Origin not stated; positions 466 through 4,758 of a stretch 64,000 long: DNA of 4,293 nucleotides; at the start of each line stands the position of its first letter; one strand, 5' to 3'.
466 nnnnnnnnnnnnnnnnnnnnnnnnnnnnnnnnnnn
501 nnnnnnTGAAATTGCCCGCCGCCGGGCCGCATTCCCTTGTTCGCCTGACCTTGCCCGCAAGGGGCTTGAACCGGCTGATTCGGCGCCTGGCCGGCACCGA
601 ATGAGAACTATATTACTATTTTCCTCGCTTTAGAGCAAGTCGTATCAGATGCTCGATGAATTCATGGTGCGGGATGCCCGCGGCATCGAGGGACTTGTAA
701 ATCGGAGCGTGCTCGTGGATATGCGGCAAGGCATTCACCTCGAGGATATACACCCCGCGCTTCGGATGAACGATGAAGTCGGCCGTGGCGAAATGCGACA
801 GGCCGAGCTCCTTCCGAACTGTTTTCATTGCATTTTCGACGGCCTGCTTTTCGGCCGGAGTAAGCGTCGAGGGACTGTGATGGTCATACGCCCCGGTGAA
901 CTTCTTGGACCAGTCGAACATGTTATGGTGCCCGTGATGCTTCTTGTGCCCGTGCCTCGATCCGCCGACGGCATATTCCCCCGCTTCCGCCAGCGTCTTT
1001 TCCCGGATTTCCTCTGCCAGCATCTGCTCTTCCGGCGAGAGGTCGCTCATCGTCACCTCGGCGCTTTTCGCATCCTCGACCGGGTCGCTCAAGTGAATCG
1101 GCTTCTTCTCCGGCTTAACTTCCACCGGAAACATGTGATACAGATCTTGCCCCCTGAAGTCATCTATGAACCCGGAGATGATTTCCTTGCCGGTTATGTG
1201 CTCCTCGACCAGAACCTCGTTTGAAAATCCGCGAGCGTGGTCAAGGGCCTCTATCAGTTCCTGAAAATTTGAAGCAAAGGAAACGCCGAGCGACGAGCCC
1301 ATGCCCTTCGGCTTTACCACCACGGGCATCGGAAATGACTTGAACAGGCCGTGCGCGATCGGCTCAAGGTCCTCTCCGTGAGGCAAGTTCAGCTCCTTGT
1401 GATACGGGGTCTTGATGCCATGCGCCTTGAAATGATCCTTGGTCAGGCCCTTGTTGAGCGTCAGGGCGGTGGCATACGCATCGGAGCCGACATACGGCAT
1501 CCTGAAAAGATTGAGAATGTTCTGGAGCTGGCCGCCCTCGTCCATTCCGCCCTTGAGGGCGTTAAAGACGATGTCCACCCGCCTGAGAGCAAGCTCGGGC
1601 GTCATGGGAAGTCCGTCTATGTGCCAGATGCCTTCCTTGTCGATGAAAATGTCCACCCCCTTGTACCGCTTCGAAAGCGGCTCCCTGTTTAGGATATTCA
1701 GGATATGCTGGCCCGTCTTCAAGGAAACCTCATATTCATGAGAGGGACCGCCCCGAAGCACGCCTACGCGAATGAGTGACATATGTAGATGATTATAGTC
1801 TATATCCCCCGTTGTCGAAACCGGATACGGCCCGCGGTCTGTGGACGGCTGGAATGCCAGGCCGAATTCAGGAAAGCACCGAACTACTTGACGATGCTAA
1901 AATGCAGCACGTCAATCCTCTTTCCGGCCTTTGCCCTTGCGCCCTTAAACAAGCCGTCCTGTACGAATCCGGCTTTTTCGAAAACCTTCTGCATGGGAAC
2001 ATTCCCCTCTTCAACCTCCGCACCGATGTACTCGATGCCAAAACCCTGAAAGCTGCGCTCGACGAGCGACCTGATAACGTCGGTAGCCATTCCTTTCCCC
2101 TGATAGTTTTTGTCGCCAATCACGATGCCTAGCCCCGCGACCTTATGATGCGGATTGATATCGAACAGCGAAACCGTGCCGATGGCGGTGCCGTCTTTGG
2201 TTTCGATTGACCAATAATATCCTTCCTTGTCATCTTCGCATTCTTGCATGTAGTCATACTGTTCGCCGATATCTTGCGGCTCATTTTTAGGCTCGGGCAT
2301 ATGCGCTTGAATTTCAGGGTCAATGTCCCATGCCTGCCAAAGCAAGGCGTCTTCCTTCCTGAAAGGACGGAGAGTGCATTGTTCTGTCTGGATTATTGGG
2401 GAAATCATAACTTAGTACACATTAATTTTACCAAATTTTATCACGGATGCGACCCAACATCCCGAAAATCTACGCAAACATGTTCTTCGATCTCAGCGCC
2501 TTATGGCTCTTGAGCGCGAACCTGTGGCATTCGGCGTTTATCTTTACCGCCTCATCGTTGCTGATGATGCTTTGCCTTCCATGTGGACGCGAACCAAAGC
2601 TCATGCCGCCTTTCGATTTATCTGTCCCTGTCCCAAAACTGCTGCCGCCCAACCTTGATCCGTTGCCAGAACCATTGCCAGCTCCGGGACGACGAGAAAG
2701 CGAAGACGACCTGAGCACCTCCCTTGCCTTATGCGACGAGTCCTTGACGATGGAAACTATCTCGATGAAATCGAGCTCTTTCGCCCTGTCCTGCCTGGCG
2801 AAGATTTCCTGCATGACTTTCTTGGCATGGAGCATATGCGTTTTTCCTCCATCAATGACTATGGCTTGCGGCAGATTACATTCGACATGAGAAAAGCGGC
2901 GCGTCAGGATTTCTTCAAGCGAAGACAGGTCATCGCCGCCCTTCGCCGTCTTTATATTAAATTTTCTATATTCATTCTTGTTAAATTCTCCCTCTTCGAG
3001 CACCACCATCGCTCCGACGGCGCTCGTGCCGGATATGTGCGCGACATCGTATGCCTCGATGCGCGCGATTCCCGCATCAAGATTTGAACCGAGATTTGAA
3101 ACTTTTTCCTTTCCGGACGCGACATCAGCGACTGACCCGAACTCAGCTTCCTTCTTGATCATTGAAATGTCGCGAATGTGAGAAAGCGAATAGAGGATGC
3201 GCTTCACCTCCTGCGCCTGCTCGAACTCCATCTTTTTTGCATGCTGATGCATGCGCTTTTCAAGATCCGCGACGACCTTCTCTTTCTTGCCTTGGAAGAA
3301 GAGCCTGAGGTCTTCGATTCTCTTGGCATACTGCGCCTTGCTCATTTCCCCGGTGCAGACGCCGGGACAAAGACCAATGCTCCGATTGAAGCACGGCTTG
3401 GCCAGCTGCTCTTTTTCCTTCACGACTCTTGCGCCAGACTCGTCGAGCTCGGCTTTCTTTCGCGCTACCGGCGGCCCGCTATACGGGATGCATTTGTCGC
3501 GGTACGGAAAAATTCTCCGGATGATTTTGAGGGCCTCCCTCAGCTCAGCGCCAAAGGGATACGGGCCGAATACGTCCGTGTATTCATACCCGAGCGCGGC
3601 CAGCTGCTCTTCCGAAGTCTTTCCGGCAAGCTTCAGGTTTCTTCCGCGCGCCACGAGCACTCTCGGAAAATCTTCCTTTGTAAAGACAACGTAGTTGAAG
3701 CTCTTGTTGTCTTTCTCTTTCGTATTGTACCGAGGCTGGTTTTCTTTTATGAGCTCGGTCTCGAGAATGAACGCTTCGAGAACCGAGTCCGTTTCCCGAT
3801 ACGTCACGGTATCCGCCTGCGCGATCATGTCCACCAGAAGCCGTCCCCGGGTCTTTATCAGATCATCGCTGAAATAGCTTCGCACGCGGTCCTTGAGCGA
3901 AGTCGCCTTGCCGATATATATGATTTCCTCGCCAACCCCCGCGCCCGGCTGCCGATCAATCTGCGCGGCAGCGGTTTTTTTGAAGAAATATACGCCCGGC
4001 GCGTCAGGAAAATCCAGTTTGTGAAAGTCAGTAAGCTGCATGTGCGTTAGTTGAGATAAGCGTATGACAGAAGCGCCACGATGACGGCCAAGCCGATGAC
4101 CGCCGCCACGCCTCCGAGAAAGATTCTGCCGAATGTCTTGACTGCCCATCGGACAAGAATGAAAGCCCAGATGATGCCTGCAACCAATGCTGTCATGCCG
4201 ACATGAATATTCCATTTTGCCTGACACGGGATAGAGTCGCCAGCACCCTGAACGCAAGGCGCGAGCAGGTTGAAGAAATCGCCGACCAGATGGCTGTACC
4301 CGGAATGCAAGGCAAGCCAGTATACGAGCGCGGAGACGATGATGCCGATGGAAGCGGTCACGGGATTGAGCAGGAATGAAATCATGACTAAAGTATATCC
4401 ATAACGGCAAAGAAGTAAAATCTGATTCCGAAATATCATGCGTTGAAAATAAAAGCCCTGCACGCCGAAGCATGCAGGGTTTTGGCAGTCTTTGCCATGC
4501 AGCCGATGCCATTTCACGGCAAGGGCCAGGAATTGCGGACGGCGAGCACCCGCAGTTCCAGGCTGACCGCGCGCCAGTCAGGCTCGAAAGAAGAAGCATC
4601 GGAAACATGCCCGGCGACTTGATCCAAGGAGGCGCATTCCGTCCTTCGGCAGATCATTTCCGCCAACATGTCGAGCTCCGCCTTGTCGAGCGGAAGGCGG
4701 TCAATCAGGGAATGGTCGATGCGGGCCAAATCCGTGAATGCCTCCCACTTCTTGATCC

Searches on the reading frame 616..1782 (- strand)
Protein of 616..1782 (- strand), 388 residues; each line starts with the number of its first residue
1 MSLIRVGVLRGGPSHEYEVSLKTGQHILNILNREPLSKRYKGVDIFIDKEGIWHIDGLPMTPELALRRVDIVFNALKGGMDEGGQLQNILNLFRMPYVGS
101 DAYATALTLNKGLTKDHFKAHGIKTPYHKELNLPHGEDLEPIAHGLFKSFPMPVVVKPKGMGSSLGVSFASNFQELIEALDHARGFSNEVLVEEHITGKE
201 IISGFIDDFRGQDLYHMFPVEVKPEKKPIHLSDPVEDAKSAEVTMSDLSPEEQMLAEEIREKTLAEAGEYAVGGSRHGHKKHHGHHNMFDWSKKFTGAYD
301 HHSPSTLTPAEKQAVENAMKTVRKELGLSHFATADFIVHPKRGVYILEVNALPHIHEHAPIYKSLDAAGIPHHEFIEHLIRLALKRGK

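Call 77: find_encoding_contigs(protein=window:616-1782:-, flank=10000, max_places=2)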
Protein window:616-1782:- (388 aa): 2 contigs read that carry it; 2 places shown.
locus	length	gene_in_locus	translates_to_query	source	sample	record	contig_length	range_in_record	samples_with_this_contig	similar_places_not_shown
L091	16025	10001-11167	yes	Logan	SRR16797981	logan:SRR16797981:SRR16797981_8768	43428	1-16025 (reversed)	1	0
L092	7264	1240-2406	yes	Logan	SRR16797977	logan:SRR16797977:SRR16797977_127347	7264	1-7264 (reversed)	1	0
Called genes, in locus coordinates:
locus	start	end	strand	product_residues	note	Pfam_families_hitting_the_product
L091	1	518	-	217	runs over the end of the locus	-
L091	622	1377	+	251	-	PF00406:ADK, PF13207:AAA_17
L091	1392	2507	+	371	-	PF17164:DUF5122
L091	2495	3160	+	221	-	PF17164:DUF5122 (faint), PF01471:PG_binding_1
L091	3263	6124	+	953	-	PF00005:ABC_tran (faint), PF02463:SMC_N (faint), PF13191:AAA_16 (faint), PF13555:AAA_29 (faint), PF20703:nSTAND1 (faint), PF13304:AAA_21 (faint), PF17760:UvrA_inter, PF00684:DnaJ_CXXCXGXG (faint)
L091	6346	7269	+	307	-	-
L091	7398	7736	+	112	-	-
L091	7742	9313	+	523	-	PF01541:GIY-YIG (faint), PF27096:UvrC_M, PF08459:UvrC_RNaseH_dom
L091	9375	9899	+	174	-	PF13302:Acetyltransf_3, PF13420:Acetyltransf_4 (weak), PF13523:Acetyltransf_8, PF00583:Acetyltransf_1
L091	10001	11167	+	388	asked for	PF01820:Dala_Dala_lig_N, PF02786:CPSase_L_D2 (faint), PF07478:Dala_Dala_lig_C, PF13535:ATP-grasp_4 (faint), PF07478:Dala_Dala_lig_C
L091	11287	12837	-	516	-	PF00239:Resolvase, PF07508:Recombinase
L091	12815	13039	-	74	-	-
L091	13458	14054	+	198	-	-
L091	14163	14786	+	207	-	-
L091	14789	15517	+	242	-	-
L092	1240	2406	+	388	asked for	PF01820:Dala_Dala_lig_N, PF02786:CPSase_L_D2 (faint), PF07478:Dala_Dala_lig_C, PF13535:ATP-grasp_4 (faint), PF07478:Dala_Dala_lig_C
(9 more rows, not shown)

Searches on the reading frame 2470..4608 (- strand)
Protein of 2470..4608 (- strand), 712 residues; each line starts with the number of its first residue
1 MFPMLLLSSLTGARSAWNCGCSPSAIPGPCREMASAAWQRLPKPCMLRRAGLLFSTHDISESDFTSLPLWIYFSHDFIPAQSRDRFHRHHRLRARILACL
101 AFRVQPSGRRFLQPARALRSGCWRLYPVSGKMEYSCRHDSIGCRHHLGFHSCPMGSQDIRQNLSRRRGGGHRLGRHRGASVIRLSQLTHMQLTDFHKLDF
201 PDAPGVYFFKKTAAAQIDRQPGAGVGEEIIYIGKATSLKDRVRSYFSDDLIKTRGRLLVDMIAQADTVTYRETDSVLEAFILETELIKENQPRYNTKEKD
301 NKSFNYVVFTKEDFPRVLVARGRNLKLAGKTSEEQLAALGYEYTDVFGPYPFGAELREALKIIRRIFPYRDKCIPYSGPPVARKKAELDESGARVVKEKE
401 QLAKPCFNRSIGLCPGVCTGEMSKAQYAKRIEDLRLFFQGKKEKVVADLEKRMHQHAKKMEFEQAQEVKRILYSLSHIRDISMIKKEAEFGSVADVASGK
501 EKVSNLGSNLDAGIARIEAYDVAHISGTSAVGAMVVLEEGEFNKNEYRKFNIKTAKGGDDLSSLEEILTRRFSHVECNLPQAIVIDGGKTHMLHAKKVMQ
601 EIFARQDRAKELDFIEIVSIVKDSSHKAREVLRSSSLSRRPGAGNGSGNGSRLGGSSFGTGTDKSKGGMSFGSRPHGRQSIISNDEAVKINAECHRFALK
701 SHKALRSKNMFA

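Call 40: search_protein_families(library=pfam, max_evalue=0.00001, proteins=[window:2470-4608:-])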
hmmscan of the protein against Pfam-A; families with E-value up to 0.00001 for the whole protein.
window:2470-4608:- (712 aa): 1 family
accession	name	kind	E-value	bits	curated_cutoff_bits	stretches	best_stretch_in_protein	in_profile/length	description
PF08459.17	UvrC_RNaseH_dom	-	1.8e-31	109.6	22.3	1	509-631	5-122/159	UvrC RNAse H endonuclease domain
